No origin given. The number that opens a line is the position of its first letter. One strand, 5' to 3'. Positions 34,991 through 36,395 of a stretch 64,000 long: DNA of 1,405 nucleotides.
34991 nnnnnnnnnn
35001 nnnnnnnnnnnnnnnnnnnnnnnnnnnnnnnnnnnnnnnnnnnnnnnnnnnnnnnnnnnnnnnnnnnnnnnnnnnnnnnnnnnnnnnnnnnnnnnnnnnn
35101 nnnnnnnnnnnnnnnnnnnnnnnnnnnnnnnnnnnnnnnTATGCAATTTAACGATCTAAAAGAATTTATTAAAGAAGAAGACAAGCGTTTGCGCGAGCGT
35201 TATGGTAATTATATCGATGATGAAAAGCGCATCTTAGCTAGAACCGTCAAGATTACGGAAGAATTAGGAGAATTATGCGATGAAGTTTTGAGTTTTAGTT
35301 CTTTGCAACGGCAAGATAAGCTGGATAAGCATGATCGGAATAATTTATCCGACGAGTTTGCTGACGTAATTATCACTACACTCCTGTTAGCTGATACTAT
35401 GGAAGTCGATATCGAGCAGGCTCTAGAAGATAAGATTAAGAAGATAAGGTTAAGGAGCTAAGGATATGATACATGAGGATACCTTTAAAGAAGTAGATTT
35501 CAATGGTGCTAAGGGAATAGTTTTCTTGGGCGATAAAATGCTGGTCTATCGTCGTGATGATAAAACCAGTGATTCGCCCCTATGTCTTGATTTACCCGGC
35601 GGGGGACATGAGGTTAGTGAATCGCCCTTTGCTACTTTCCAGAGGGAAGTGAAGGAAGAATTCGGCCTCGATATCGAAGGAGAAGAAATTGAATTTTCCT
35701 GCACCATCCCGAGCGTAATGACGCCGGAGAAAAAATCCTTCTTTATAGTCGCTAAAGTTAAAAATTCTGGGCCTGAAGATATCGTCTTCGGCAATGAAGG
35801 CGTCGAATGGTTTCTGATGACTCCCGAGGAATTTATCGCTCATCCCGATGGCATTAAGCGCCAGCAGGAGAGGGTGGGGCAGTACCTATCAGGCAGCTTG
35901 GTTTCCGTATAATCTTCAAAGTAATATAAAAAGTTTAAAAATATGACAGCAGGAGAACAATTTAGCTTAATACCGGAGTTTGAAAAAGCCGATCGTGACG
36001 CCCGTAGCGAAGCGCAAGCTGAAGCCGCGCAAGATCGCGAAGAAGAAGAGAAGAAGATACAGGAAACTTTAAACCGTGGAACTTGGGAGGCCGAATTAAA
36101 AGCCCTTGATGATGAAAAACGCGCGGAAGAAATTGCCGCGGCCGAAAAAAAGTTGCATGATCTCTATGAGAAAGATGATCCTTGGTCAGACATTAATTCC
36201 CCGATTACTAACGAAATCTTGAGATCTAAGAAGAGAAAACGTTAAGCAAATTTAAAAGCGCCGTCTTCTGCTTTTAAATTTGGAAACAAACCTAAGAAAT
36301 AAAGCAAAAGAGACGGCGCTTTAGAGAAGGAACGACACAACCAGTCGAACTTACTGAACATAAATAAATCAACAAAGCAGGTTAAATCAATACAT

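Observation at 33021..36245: Operon stacking four NTP-pyrophosphatase folds with an ASCH/PUA-like protein behind a Bro-N/DinD-like gene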

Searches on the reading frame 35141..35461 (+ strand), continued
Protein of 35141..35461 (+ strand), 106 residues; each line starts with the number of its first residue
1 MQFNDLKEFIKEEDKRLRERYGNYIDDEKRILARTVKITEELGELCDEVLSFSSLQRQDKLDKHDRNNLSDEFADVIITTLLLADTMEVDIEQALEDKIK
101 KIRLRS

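Call 23: find_related_loci(query=A1, collection=metagenome_contigs, flank=8000)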
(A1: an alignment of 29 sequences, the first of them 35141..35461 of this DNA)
Query A1 (106 aa) in metagenome_contigs; peptide patterns used: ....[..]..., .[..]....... (x = any residue, [..] = any of these).
335 stretches matched a pattern; 152 encode a relative of the query (tblastn E <= 1e-3); the best 80 are kept; 80 distinct loci.
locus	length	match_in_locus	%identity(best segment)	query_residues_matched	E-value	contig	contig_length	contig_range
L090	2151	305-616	83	1-105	9e-53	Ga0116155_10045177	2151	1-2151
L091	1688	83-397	75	1-105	5e-49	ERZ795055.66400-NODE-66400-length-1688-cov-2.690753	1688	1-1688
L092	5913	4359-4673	74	1-105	8e-48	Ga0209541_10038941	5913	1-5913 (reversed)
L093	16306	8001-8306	75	1-102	8e-48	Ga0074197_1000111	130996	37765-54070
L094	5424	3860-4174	74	1-105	8e-48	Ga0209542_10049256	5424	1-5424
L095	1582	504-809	75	1-102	1e-47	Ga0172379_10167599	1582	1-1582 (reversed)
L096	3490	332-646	70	1-105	5e-46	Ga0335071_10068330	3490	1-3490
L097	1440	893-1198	73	1-102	6e-47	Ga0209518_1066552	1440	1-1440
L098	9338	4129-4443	70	1-105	1e-45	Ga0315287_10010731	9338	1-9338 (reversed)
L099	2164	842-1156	71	1-105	4e-45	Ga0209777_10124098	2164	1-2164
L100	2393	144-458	69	1-105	1e-44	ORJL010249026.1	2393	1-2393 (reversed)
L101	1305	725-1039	67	1-105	3e-46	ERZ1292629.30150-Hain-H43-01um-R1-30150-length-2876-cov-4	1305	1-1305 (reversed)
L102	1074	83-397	70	1-105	2e-46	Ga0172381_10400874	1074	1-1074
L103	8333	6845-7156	74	1-105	2e-44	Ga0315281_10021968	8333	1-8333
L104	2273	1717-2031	68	1-105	2e-43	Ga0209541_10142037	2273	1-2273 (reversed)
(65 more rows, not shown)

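Call 30: search_solved_structures(query=A1, max_evalue=0.01, show_alignments=2)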
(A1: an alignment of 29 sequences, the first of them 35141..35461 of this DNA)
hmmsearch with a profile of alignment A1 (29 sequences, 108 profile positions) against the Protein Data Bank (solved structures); distinct sequences matched with E-value up to 0.01: 5.
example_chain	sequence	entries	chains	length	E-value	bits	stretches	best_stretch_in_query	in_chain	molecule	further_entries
5ie9_A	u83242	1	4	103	1.1e-09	41.9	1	10-107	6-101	Nucleotide pyrophosphohydrolase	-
2gta_A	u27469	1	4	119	1.1e-08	38.6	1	16-107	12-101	Hypothetical protein ypjD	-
1vmg_A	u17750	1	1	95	1.2e-06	32.2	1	12-99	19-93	Hypothetical protein SSO3215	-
4qgp_A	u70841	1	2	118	0.00056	23.5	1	36-106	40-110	pyrophosphatase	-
2yxh_A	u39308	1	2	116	0.00097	22.8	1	57-105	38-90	MazG-related protein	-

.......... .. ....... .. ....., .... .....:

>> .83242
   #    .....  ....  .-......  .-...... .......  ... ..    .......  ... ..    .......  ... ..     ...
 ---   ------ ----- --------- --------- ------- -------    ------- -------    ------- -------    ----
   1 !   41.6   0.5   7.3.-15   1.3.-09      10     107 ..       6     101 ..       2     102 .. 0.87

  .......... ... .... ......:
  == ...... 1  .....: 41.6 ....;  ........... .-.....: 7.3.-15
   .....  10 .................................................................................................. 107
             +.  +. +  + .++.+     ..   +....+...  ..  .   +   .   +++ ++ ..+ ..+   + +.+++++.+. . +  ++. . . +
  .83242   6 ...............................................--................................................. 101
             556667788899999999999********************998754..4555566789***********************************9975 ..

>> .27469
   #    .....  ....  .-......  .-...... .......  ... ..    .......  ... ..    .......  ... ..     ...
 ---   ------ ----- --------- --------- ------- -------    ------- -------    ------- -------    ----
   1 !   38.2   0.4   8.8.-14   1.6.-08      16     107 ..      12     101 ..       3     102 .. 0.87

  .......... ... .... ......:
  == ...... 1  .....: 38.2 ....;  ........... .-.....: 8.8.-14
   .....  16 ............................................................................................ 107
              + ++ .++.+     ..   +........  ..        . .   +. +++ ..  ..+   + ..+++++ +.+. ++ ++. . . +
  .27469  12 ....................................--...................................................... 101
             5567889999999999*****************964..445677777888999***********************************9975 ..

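Call 79: search_protein_families(library=pfam, proteins=[L086:4153-4989:+, L084:4007-4402:+], max_evalue=0.01)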
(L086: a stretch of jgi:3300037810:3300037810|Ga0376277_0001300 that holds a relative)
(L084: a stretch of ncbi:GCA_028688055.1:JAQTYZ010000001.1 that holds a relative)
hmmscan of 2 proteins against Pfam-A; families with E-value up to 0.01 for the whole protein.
L086:4153-4989:+ (278 aa): 0 families

L084:4007-4402:+ (131 aa): 2 families
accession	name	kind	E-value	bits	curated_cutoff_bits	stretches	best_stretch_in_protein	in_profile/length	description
PF05014.21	Nuc_deoxyrib_tr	-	2.7e-05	24.7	28.8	1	21-96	22-100/117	Nucleoside 2-deoxyribosyltransferase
PF13271.11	DUF4062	-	0.002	18.7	24.7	1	2-66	1-58/82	Domain of unknown function (DUF4062)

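Call 85: find_related_loci(query=A1, collection=viral_contigs, flank=4000)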
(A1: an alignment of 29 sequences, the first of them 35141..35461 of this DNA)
Query A1 (106 aa) in viral_contigs; peptide patterns used: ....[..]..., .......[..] (x = any residue, [..] = any of these).
17 stretches matched a pattern, but none encodes a relative of the query by tblastn (E <= 1e-3).

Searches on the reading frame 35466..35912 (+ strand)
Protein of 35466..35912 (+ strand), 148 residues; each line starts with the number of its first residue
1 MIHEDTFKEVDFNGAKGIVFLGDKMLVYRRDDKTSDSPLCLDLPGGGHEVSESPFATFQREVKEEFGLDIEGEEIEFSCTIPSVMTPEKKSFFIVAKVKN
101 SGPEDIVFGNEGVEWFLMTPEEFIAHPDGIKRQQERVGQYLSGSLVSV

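Call 3: search_protein_families(library=pfam, proteins=[window:35466-35912:+], max_evalue=0.01)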
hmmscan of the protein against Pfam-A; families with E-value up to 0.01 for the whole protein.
window:35466-35912:+ (148 aa): 1 family
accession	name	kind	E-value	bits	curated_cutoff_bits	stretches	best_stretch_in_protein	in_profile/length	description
PF00293.34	NUDIX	-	1.1e-09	38.9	21.1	1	17-129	7-123/134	NUDIX domain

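Call 4: search_protein_families(library=ncbifam, proteins=[window:35466-35912:+], max_evalue=0.01)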
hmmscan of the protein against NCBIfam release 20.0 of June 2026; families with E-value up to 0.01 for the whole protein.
window:35466-35912:+ (148 aa): 3 families
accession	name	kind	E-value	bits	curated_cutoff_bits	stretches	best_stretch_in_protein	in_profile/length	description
NF006530.0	PRK08999.1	equivalog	0.00011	21.4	245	1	23-72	18-66/315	Nudix family hydrolase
NF008044.0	PRK10776.1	equivalog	0.0024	17.8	148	1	27-73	20-65/130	8-oxo-dGTP diphosphatase MutT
TIGR00586.1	mutt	equivalog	0.0083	16.1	97.9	1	37-72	30-65/129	8-oxo-dGTP diphosphatase MutT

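Call 6: search_protein_families(library=padloc, proteins=[window:35466-35912:+], max_evalue=0.01)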
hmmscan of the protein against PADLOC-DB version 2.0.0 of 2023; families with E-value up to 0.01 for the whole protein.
window:35466-35912:+ (148 aa): 1 family
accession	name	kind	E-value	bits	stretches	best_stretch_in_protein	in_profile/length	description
PDLC04899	PDC-S07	-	1.9e-07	28.8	1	17-74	12-68/135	-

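Call 7: search_protein_families(library=phrogs, proteins=[window:35466-35912:+], max_evalue=0.001)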
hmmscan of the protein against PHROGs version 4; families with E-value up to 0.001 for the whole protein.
window:35466-35912:+ (148 aa): 2 families
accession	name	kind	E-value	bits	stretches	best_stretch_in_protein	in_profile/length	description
phrog_1198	-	other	1.4e-06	29.3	1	18-75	42-100/253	MutT/NUDIX hydrolase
phrog_15528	-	head and packaging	6.8e-05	22.4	1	13-72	522-576/794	portal protein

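Call 34: search_solved_structures(query=window:35466-35912:+, max_evalue=0.01, show_alignments=1)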
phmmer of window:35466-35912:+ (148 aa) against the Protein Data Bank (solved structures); distinct sequences matched with E-value up to 0.01: 5.
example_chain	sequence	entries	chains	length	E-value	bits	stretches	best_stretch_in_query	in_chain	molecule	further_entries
1v8i_A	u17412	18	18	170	0.0018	21.7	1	6-125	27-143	ADP-ribose pyrophosphatase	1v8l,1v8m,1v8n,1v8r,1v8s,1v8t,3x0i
1v8v_A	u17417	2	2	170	0.0047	20.3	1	6-125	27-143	ADP-ribose pyrophosphatase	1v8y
1v8u_A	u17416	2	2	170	0.0047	20.3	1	6-125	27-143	ADP-ribose pyrophosphatase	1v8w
3ees_A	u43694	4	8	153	0.0055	20.1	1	22-80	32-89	Probable pyrophosphohydrolase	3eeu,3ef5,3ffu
5x1x_A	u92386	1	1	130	0.0096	19.3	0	14-70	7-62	Mutator mutT protein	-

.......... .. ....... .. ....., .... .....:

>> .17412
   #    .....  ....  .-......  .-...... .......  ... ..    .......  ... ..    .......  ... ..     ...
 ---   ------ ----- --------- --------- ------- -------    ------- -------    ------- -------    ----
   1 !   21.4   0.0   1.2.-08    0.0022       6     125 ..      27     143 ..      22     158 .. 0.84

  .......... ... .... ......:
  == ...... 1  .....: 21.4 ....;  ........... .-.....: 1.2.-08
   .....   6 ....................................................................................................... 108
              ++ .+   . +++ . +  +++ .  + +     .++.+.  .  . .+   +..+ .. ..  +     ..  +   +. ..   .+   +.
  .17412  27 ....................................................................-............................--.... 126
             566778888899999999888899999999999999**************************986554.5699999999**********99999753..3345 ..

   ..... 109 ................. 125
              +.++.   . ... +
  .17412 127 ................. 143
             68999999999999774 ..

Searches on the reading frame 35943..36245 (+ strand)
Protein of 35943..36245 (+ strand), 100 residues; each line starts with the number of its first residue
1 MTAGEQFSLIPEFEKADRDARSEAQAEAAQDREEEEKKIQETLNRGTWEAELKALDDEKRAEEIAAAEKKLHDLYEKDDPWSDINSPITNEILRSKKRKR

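Call 3: search_protein_families(library=pfam, proteins=[window:35943-36245:+], max_evalue=0.01)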
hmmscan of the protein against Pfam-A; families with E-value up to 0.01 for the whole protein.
window:35943-36245:+ (100 aa): 0 families

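Call 4: search_protein_families(library=ncbifam, proteins=[window:35943-36245:+], max_evalue=0.01)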
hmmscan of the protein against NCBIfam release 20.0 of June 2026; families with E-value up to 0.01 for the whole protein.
window:35943-36245:+ (100 aa): 0 families

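Call 6: search_protein_families(library=padloc, proteins=[window:35943-36245:+], max_evalue=0.01)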
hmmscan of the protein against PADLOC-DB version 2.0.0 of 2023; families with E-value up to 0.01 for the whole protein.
window:35943-36245:+ (100 aa): 0 families

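Call 7: search_protein_families(library=phrogs, proteins=[window:35943-36245:+], max_evalue=0.001)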
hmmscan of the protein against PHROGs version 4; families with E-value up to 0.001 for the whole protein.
window:35943-36245:+ (100 aa): 0 families

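Call 77: search_protein_representatives(protein=window:35943-36245:+)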
Query: 100 residues. Proteins with E-value up to 0.001 (for the whole library): 3; up to 1e-10: 3; up to 1e-30: 1. The best 3 are listed.
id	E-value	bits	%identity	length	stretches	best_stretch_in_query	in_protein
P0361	3.7e-55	199.9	100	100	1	1-100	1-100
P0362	3.6e-30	120.0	93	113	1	1-68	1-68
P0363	1.4e-12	63.8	51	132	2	1-49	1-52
